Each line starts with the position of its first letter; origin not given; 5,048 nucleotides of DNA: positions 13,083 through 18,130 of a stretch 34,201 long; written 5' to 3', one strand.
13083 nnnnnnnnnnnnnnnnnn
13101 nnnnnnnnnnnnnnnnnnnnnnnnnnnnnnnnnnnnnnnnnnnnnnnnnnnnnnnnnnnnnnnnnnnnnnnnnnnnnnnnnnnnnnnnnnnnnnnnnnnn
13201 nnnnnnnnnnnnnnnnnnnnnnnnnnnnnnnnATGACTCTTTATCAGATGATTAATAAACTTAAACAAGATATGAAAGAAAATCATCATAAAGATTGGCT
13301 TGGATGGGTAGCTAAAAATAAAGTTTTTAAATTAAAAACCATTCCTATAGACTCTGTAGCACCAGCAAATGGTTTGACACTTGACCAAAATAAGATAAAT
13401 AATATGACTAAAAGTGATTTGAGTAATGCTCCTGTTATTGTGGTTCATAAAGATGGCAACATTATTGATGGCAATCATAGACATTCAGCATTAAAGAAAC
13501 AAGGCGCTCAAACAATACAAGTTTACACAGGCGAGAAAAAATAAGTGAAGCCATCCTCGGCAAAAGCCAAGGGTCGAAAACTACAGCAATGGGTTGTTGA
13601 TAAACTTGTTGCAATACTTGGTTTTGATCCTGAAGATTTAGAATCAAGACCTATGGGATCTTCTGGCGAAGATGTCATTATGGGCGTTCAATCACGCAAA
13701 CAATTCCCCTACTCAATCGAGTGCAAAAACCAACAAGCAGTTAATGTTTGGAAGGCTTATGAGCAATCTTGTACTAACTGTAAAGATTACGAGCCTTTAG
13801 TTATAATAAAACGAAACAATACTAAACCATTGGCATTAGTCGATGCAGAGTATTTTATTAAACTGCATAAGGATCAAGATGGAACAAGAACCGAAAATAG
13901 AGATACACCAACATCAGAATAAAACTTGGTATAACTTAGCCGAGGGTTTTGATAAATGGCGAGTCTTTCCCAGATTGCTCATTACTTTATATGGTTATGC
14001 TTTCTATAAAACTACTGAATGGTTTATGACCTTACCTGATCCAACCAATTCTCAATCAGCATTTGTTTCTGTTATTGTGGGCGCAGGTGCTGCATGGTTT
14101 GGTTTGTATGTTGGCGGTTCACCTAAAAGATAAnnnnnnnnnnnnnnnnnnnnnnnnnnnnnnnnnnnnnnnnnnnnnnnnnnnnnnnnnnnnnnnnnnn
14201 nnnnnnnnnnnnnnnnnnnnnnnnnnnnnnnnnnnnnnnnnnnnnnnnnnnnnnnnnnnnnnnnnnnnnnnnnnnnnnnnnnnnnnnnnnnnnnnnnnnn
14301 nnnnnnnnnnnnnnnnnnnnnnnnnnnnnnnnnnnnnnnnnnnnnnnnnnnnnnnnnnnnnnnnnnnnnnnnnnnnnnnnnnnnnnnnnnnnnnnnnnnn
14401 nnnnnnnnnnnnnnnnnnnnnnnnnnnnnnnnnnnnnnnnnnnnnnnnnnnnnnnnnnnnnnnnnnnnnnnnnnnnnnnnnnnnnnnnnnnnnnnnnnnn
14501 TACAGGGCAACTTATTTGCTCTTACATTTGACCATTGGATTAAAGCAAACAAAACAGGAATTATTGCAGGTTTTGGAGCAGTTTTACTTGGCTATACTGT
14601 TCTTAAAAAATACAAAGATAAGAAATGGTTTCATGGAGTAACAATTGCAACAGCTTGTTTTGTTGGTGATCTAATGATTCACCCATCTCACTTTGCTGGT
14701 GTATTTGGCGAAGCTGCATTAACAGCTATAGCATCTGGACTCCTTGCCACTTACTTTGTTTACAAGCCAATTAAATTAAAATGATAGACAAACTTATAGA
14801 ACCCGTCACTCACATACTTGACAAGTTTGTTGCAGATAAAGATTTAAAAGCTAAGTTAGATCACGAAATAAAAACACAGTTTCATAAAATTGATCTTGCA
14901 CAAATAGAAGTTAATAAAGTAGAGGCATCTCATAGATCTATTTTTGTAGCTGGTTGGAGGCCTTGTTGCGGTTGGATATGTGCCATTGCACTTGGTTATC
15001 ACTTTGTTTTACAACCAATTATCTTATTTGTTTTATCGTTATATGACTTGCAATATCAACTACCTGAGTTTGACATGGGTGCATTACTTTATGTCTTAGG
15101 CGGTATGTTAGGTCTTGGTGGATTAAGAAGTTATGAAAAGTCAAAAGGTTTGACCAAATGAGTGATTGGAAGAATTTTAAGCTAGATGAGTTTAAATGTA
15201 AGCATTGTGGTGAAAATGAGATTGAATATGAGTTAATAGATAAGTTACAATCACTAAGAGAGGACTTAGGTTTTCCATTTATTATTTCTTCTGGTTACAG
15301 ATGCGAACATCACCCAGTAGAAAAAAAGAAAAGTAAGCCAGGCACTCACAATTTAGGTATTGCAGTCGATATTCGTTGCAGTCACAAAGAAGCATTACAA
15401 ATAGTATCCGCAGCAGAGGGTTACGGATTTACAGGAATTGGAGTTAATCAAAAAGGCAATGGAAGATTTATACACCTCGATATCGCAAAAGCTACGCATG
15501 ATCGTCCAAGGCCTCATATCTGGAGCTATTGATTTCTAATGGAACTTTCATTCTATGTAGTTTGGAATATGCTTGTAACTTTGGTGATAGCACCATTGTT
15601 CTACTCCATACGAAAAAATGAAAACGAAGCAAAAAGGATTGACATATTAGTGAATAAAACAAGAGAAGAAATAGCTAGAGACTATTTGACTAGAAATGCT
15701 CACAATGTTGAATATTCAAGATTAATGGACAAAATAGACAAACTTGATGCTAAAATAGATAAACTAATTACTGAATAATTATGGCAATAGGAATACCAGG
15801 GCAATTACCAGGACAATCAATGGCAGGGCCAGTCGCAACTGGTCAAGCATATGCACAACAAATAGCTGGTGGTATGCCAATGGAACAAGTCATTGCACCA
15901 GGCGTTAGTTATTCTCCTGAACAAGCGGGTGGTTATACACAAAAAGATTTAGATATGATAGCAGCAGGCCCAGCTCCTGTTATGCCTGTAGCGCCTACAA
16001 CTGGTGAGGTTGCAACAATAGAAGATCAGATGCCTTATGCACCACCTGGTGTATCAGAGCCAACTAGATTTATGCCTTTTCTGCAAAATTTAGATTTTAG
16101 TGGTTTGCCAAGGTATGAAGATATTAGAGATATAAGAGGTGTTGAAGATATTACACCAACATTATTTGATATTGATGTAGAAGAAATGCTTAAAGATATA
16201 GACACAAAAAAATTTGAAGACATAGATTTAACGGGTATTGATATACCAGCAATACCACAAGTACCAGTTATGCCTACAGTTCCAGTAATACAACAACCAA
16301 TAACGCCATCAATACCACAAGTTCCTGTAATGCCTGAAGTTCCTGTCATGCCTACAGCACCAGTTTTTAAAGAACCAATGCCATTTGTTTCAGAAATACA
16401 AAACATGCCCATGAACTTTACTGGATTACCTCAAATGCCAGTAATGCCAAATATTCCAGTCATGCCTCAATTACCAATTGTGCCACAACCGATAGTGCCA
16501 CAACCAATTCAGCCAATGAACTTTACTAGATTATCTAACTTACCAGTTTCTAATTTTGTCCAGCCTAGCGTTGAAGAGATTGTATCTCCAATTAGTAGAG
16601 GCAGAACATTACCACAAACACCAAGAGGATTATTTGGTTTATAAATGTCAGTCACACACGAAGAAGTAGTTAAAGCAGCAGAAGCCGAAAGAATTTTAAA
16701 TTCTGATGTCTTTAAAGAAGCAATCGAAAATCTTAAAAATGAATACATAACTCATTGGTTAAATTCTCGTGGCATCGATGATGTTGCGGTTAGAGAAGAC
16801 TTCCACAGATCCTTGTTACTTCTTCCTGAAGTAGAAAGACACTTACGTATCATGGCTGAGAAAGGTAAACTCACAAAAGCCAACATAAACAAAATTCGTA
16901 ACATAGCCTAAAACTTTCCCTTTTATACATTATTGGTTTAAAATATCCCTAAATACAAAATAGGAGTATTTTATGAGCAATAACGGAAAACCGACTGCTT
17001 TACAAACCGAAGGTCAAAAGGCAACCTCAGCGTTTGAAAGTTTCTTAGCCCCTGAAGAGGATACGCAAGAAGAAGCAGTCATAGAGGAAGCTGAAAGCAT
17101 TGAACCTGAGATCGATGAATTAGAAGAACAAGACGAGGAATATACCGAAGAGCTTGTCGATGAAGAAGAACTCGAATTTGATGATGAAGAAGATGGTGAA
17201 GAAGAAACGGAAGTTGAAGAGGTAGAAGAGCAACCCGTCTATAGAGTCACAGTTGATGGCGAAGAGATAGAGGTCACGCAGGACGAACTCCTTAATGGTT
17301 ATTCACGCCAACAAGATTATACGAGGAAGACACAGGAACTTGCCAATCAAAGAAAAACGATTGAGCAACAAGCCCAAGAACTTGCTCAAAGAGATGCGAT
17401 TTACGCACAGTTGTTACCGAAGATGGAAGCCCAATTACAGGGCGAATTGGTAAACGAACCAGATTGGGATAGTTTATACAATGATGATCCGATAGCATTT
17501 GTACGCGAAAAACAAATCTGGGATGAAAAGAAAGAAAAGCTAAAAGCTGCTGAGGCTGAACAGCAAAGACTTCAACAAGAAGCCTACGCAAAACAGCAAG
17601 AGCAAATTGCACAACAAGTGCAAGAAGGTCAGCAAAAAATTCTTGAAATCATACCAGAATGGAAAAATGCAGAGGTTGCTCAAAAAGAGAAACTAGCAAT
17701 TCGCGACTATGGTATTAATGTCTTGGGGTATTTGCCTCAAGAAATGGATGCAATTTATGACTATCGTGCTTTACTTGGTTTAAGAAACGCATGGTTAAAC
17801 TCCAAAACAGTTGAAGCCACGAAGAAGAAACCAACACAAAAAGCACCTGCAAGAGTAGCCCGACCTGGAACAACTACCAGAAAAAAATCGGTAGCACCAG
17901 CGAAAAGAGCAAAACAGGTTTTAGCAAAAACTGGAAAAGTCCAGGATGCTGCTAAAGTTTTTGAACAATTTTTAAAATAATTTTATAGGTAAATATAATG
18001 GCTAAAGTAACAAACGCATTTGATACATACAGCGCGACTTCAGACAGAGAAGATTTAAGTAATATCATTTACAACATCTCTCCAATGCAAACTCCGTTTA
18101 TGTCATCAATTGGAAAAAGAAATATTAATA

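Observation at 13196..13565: ParB-like gene bracketed by a perfect 32-bp direct repeat that duplicates a gene junction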

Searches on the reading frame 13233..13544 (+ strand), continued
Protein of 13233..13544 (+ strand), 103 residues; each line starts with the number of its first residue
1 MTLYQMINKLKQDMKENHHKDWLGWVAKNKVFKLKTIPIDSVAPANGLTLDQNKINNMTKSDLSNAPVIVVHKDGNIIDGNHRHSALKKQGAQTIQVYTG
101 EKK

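Call 66: search_protein_representatives(protein=window:13233-13541:+)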
Query: 103 residues. Proteins with E-value up to 0.001 (for the whole library): 107; up to 1e-10: 12; up to 1e-30: 3. The best 107 are listed.
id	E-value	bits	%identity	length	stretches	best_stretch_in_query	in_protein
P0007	7.2e-45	167.3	52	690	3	1-101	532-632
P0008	1.1e-41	157.0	71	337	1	1-101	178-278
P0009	1.0e-33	131.5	68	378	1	1-103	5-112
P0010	1.9e-15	72.9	46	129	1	1-101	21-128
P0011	1.2e-13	67.2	34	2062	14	14-52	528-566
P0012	2.6e-12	62.8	34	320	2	7-102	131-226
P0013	3.0e-11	59.4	42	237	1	4-102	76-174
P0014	3.9e-11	59.1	36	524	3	2-101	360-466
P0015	5.5e-11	58.6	41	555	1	3-102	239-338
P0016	6.2e-11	58.4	43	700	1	4-102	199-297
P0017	8.3e-11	58.0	42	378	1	4-102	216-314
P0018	8.5e-11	58.0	39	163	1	3-103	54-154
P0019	1.4e-10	57.3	32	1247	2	4-102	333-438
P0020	1.5e-10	57.2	43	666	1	3-102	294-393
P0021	3.4e-10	56.0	41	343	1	4-102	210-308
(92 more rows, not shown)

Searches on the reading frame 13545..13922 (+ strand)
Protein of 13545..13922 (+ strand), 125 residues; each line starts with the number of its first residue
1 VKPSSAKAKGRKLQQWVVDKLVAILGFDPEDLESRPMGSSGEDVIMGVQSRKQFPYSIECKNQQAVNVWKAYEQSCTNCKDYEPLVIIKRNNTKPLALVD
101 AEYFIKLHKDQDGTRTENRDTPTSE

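Call 7: search_protein_families(library=pfam, proteins=[window:13545-13922:+], max_evalue=0.1)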
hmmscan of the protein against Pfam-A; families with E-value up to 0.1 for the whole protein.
window:13545-13922:+ (125 aa): 1 family
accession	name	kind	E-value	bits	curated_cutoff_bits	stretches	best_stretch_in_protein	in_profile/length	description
PF24608.2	PDDEXK_15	-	0.0079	16.6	27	1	43-110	45-124/164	Phage putative PDDEXK endonuclease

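Call 8: search_protein_families(library=phrogs, proteins=[window:13545-13922:+], max_evalue=0.01)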
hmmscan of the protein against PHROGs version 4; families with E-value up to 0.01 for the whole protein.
window:13545-13922:+ (125 aa): 1 family
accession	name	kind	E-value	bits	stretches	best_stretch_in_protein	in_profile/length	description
phrog_244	-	DNA, RNA and nucleotide metabolism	5.2e-19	70.3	1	1-116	3-118/186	RusA-like Holliday junction resolvase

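Call 10: find_related_loci(query=window:13545-13922:+, collection=viral_contigs, flank=3000)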
Query window:13545-13922:+ (125 aa) in viral_contigs; peptide patterns used: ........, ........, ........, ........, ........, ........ (x = any residue, [..] = any of these).
321 stretches matched a pattern; 296 encode a relative of the query (tblastn E <= 1e-3); the best 80 are kept; 80 distinct loci.
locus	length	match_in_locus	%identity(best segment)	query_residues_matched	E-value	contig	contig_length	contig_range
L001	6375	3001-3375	95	1-125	6e-81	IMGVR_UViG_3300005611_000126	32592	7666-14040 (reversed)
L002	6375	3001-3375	96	1-125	8e-81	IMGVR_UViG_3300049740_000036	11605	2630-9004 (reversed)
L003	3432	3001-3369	93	1-123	4e-78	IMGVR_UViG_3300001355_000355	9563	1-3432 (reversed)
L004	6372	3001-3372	89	2-125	7e-74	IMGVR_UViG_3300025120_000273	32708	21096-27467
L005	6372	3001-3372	89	2-125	6e-74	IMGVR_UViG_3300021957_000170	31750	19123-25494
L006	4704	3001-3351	94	1-113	3e-72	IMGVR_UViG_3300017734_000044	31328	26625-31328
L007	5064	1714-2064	94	1-113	3e-72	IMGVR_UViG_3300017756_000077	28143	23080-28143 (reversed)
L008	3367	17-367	94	1-113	7e-72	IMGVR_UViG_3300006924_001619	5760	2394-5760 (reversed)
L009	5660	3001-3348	92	1-116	7e-72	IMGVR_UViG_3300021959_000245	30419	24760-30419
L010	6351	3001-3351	92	1-117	2e-71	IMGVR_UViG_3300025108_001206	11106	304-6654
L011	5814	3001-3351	92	1-117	2e-71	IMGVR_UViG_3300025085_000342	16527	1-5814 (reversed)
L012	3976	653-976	99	1-108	2e-71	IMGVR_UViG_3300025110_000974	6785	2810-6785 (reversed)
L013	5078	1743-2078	95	1-112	1e-71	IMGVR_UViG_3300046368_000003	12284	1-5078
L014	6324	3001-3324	99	1-108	2e-71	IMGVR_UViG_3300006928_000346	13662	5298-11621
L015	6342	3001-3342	93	1-114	2e-71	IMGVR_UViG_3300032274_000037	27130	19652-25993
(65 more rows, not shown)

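Call 60: search_solved_structures(query=window:13545-13919:+, max_evalue=10, show_alignments=1)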
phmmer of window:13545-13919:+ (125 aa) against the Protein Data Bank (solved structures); distinct sequences matched with E-value up to 10: 0.

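Call 72: search_protein_families(library=pfam, proteins=[L009:2355-2969:+], max_evalue=0.001)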
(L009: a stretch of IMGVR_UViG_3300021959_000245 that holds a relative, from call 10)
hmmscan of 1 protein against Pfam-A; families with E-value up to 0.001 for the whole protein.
L009:2355-2969:+ (205 aa): 1 family
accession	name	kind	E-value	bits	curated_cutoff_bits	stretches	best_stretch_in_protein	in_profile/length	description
PF05063.20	MT-A70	-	1.5e-25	90.5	23.9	1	15-199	1-171/172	MT-A70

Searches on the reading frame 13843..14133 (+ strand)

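Call 7: search_protein_families(library=pfam, proteins=[window:13843-14133:+], max_evalue=0.1)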
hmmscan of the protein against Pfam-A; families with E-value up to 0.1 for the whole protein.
window:13843-14133:+ (96 aa): 1 family
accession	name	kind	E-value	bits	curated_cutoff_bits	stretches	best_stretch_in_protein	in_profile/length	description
PF16181.10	RelB_transactiv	-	0.084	13.6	27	1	49-84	87-122/181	RelB transactivation domain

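Call 8: search_protein_families(library=phrogs, proteins=[window:13843-14133:+], max_evalue=0.01)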
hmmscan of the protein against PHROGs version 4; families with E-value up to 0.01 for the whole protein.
window:13843-14133:+ (96 aa): 1 family
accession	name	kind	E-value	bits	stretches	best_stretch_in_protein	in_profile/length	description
phrog_10198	-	unknown function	4.7e-26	92.6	1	19-91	86-159/190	-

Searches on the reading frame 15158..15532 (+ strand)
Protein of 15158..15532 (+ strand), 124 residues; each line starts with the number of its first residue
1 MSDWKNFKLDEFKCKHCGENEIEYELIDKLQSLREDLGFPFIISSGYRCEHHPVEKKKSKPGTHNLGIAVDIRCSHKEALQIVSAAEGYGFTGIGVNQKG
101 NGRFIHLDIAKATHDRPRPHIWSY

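Call 51: search_protein_families(library=phrogs, proteins=[window:15158-15532:+], max_evalue=0.001)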
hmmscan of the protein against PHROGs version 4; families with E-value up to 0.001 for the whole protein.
window:15158-15532:+ (124 aa): 3 families
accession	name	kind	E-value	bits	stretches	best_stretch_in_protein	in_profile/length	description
phrog_894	-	lysis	1e-34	121.2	1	1-124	44-175/389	endolysin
phrog_17373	-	other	1.5e-17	65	1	3-112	18-125/224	peptidase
phrog_2649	-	lysis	0.00076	20.4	0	48-111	64-129/261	endolysin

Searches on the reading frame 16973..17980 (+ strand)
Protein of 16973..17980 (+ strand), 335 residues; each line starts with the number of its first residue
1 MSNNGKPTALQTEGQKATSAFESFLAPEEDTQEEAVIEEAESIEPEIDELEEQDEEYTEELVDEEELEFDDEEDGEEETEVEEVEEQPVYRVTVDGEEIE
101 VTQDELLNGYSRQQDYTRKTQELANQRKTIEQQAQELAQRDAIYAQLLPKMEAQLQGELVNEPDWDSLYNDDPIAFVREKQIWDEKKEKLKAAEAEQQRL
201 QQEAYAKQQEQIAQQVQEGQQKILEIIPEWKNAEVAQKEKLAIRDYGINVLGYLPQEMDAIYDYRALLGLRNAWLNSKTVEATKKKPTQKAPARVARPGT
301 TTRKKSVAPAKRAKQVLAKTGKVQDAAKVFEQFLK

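Call 51: search_protein_families(library=phrogs, proteins=[window:16973-17980:+], max_evalue=0.001)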
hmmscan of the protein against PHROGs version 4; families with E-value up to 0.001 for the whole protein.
window:16973-17980:+ (335 aa): 2 families
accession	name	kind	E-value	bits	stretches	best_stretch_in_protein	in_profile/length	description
phrog_3927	-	head and packaging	1.3e-53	183.7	1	15-332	25-340/342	head scaffolding protein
phrog_9013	-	head and packaging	8.6e-14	52.6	1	38-325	79-356/365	head scaffolding protein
